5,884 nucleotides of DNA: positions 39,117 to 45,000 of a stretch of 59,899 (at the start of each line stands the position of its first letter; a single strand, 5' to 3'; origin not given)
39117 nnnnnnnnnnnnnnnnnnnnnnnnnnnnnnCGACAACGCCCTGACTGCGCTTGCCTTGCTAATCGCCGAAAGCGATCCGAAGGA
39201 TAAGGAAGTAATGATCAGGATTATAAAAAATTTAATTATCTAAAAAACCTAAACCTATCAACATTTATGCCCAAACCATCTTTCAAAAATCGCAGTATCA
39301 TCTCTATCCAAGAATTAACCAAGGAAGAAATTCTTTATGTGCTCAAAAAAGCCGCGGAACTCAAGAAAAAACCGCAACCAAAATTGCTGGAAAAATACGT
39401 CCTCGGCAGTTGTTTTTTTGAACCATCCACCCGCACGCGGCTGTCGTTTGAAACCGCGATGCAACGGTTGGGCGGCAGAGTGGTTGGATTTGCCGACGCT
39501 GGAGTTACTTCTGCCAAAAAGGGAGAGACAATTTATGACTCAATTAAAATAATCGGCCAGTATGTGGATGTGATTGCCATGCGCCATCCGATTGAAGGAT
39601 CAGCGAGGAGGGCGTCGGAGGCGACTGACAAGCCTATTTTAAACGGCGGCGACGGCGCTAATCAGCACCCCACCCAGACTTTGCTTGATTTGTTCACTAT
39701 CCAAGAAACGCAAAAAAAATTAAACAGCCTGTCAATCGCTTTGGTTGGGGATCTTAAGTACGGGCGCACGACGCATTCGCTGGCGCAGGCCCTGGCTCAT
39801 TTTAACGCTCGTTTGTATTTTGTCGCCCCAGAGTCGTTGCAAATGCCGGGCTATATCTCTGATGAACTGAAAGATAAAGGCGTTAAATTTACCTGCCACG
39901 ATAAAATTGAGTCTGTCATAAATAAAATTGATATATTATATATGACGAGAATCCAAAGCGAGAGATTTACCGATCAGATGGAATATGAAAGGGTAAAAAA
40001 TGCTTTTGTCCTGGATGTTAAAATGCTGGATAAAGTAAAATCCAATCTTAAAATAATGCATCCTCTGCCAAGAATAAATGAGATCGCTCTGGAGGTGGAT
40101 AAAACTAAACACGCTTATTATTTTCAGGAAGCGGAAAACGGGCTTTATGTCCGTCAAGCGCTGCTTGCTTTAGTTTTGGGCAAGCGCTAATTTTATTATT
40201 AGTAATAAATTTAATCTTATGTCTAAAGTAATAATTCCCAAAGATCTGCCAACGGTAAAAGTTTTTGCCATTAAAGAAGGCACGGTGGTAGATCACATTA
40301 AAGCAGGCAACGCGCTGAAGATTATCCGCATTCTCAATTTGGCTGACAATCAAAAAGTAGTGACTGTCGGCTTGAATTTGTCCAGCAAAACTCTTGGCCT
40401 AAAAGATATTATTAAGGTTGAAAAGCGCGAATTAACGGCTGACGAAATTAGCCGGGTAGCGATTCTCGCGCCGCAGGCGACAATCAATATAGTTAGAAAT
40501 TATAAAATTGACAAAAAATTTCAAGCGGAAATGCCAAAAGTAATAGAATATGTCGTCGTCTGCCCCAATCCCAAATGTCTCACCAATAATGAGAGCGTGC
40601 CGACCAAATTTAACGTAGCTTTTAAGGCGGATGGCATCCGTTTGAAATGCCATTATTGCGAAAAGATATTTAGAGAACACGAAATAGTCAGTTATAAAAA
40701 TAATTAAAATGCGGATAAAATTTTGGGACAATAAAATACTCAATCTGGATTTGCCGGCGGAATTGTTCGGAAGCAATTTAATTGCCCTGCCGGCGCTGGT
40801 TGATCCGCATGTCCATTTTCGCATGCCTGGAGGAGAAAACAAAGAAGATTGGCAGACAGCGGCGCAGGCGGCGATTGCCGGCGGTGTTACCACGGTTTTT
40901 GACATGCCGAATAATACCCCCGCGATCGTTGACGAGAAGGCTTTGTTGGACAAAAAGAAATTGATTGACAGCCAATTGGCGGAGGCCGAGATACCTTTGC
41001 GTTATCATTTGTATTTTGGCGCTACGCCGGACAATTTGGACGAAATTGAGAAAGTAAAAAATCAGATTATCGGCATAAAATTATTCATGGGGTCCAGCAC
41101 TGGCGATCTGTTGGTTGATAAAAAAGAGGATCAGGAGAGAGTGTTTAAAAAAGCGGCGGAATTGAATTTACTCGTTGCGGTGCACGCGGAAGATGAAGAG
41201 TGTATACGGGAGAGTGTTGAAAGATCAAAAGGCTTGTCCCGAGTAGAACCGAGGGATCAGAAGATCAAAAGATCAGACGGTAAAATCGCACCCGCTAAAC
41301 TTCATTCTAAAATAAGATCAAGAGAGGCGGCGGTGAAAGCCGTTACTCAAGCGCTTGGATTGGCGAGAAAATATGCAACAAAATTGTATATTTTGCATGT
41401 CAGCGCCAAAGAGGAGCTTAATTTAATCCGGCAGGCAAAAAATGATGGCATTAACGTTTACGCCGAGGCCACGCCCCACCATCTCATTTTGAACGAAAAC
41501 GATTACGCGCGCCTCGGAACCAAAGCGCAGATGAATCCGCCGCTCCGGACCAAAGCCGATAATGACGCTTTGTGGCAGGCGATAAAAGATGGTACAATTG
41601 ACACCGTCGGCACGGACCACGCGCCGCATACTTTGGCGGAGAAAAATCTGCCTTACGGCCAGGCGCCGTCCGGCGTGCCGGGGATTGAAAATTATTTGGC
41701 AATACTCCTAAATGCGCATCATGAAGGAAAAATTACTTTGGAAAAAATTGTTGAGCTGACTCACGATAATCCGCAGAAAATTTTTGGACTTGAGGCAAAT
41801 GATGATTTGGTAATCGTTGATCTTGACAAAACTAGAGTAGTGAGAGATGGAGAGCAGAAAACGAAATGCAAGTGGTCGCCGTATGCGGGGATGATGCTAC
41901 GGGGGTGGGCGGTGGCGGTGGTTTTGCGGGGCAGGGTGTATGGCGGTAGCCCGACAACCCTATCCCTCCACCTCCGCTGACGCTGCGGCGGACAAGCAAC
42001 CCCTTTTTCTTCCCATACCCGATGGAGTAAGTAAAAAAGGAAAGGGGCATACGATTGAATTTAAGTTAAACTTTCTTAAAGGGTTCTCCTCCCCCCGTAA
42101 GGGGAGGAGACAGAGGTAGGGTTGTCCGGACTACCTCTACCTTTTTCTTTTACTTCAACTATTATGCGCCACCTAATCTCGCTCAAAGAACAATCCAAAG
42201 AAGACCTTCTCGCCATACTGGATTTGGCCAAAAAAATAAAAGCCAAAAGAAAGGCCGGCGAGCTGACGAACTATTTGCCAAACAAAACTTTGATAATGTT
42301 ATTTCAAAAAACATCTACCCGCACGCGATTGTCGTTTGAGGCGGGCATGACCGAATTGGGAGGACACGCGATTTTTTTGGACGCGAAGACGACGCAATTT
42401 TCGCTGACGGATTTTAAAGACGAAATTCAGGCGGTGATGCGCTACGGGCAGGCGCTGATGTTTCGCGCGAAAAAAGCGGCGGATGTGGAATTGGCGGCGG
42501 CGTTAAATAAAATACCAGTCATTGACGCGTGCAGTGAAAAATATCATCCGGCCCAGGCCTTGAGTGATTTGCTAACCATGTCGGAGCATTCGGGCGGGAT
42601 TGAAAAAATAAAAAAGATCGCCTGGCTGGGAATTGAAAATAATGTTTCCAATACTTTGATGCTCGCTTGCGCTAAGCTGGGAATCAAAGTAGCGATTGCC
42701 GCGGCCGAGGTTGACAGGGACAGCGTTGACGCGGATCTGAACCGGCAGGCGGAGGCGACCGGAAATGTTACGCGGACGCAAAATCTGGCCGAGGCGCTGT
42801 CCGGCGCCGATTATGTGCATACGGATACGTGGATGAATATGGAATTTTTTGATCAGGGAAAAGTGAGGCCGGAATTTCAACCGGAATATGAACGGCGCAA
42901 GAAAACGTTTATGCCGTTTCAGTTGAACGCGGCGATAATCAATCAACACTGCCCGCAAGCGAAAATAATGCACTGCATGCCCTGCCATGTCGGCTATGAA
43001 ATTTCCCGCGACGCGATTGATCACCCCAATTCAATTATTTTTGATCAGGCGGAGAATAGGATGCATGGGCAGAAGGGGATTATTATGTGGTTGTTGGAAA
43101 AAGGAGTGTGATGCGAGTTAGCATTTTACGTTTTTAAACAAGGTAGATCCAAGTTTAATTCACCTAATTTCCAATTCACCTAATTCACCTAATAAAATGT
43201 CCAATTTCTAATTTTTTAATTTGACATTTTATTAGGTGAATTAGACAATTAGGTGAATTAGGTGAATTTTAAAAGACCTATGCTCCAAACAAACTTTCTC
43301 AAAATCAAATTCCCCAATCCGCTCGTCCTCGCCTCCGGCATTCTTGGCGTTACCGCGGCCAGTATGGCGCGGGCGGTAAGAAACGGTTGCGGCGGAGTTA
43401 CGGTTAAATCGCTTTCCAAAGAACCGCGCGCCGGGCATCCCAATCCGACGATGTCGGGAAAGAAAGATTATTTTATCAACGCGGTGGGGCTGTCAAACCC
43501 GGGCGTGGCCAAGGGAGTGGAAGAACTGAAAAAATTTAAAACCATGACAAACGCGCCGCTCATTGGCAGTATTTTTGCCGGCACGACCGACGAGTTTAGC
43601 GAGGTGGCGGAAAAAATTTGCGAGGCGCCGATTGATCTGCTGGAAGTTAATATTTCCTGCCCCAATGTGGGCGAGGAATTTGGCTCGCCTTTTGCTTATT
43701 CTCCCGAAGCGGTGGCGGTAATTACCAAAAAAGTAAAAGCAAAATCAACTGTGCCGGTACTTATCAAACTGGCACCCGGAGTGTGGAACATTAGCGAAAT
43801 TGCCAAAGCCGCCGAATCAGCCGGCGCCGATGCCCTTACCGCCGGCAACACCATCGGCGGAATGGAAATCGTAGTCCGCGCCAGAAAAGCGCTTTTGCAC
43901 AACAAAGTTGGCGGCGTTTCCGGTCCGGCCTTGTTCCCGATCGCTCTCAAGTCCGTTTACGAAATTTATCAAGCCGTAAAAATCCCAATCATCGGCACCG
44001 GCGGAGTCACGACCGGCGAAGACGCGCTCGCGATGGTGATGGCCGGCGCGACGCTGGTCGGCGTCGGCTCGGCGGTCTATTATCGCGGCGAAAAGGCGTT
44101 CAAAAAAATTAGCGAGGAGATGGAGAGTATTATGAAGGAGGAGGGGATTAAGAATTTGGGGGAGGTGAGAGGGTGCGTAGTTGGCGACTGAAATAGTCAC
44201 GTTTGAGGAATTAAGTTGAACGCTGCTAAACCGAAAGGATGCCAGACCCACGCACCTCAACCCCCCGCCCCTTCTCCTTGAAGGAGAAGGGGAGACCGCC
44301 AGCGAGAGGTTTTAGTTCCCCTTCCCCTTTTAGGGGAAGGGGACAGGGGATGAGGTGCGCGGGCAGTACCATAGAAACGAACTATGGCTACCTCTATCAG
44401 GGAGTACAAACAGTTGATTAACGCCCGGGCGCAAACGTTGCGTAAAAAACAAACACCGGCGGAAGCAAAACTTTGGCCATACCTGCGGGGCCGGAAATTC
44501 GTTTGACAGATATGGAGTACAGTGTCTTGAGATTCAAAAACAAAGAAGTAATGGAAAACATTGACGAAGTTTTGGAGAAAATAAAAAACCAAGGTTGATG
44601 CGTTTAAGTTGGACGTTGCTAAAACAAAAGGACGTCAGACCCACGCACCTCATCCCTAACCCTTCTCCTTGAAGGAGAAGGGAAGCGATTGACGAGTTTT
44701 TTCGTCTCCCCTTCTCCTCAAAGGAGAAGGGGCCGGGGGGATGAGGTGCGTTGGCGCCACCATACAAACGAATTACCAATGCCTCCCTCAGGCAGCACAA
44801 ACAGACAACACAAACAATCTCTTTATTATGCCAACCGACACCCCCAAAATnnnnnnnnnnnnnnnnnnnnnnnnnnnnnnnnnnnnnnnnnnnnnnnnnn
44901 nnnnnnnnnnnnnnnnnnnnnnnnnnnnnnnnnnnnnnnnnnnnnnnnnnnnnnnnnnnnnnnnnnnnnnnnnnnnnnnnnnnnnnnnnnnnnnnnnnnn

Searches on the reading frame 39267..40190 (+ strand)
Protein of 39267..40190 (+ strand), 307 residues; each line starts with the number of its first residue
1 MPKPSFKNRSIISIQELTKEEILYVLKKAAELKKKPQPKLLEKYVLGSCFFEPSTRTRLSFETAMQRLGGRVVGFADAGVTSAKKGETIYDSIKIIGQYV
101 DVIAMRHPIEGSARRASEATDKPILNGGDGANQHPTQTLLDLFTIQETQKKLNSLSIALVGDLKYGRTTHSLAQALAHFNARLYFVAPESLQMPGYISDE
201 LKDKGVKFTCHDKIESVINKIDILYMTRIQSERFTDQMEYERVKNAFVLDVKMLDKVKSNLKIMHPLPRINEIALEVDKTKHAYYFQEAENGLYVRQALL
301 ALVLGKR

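Call 17: search_protein_families(library=pfam, proteins=[window:39267-40190:+])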
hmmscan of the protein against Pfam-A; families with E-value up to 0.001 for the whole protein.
window:39267-40190:+ (307 aa): 2 families
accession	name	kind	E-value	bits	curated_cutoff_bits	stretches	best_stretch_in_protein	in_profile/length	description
PF02729.26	OTCace_N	-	1.3e-45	155.5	29.9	1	9-147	1-148/148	Aspartate/ornithine carbamoyltransferase, carbamoyl-P binding domain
PF00185.30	OTCace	-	2.7e-33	115.7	29.4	1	155-302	3-156/157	Aspartate/ornithine carbamoyltransferase, Asp/Orn binding domain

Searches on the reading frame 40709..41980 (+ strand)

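Call 17: search_protein_families(library=pfam, proteins=[window:40709-41980:+])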
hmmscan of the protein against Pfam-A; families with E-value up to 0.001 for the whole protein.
window:40709-41980:+ (423 aa): 1 family
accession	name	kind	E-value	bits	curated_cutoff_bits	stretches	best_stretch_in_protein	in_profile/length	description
PF01979.26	Amidohydro_1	-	7.7e-16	58.7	25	1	25-362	1-301/345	Amidohydrolase family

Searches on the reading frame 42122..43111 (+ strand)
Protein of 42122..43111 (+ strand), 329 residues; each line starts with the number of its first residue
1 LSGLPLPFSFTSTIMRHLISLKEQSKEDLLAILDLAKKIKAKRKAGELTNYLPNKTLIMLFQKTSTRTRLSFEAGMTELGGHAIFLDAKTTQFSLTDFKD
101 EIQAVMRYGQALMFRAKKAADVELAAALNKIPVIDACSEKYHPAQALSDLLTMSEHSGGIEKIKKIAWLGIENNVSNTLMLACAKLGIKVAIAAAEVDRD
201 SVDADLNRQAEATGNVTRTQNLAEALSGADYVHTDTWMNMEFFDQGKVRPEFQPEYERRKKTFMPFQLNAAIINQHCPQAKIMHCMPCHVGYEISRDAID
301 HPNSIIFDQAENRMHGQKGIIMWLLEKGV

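Call 17: search_protein_families(library=pfam, proteins=[window:42122-43111:+])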
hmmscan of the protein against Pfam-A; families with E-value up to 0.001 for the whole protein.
window:42122-43111:+ (329 aa): 2 families
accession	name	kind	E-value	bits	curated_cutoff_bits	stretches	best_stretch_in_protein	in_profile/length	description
PF02729.26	OTCace_N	-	3.9e-39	134.5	29.9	1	16-155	1-148/148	Aspartate/ornithine carbamoyltransferase, carbamoyl-P binding domain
PF00185.30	OTCace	-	8.4e-38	130.3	29.4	1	164-323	3-156/157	Aspartate/ornithine carbamoyltransferase, Asp/Orn binding domain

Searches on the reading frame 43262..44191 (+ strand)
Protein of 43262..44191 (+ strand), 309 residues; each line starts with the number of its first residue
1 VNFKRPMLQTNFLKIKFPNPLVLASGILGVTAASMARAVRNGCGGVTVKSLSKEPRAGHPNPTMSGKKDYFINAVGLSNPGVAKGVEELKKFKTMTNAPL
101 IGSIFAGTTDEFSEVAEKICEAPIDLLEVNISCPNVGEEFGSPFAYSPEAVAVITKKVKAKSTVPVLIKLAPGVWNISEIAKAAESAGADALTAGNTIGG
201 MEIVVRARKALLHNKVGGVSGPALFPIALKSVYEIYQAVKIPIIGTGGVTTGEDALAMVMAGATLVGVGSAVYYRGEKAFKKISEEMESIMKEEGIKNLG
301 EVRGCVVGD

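Call 17: search_protein_families(library=pfam, proteins=[window:43262-44191:+])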
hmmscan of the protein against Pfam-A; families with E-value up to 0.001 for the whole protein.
window:43262-44191:+ (309 aa): 5 families
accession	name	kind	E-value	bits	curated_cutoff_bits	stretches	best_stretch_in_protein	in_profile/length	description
PF01180.27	DHO_dh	-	6.8e-72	242.6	27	1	7-291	1-291/291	Dihydroorotate dehydrogenase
PF01207.24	Dus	-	1.2e-09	38.2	20.4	1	98-273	53-218/311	Dihydrouridine synthase (Dus)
PF01070.24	FMN_dh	-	6.6e-06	25.8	24.9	1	227-302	258-343/350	FMN-dependent dehydrogenase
PF04481.18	DUF561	-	3e-05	23.8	21.6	1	163-279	124-225/243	Protein of unknown function (DUF561)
PF03060.21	NMO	-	7.5e-05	22.7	28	1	88-277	53-230/331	Nitronate monooxygenase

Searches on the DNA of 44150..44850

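Call 102: search_with_rna_model(model_id=R1, source=window, start=44150, end=44850, max_evalue=0.000001, show_alignments=2)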
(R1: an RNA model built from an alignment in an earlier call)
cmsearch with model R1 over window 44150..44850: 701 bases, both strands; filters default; matches with E-value up to 0.000001: 4.
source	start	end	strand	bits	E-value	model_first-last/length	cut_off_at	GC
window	44241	44370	+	61.5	1.7e-18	1-153/153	no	0.64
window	44237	44373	-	54.4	2.3e-16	1-153/153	no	0.62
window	44630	44764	-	48.4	1.4e-14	1-153/153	no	0.58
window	44634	44762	+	44.1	2.7e-13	1-153/153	no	0.58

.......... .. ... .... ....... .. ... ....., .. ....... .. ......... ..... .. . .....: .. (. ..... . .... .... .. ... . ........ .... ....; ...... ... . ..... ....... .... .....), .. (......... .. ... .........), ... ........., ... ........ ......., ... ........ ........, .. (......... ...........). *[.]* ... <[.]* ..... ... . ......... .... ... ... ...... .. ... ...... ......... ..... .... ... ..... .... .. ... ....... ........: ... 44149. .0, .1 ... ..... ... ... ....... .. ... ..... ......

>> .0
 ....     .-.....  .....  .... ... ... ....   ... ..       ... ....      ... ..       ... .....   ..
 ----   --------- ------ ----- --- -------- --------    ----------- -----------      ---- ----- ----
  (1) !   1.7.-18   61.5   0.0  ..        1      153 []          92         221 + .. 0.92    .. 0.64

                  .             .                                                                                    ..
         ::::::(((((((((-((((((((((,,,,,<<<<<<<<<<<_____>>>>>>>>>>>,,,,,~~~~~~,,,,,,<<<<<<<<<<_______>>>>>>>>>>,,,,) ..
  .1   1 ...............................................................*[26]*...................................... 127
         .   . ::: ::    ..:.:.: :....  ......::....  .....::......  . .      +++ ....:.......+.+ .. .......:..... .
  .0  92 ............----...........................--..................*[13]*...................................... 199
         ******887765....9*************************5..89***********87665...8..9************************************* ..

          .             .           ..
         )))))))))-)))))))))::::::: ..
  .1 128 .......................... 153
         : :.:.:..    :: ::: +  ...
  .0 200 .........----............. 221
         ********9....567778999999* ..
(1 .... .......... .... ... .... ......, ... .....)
